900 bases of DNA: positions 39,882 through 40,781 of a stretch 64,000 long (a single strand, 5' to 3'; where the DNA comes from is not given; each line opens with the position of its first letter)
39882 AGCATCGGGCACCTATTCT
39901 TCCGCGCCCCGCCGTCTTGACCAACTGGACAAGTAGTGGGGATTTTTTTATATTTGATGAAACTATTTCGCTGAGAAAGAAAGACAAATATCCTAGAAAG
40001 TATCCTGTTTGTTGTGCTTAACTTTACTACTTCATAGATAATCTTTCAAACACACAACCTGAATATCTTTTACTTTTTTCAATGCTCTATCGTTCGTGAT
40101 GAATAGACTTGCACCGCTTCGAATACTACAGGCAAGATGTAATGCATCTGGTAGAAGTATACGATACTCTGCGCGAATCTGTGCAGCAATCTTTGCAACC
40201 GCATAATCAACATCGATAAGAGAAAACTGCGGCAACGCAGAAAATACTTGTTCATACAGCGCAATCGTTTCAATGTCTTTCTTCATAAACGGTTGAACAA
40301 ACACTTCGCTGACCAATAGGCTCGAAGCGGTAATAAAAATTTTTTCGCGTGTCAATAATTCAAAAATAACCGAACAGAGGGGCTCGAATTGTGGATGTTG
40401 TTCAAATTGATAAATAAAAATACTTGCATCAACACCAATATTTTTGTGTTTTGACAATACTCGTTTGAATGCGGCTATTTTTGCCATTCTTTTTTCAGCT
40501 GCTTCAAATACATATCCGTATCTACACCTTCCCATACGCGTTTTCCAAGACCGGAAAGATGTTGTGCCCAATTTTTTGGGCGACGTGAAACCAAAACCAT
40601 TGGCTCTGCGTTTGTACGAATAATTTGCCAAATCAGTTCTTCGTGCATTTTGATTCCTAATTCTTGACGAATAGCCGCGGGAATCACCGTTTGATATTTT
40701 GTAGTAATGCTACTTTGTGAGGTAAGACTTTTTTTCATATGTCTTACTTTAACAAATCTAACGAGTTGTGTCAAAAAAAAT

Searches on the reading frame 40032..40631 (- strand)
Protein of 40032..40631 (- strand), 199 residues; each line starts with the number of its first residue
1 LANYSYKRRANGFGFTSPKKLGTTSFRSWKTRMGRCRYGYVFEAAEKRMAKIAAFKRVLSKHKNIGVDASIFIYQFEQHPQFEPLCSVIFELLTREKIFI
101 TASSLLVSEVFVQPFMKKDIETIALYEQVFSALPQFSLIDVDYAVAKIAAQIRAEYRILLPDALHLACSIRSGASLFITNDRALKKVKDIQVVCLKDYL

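Call 60: search_protein_families(library=pfam, proteins=[window:40032-40631:-], max_evalue=0.0001)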
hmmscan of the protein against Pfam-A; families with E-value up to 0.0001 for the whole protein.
window:40032-40631:- (199 aa): 1 family
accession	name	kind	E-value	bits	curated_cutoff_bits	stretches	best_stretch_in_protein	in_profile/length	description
PF01850.27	PIN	-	1.4e-13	52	23.6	1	67-188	3-118/120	PIN domain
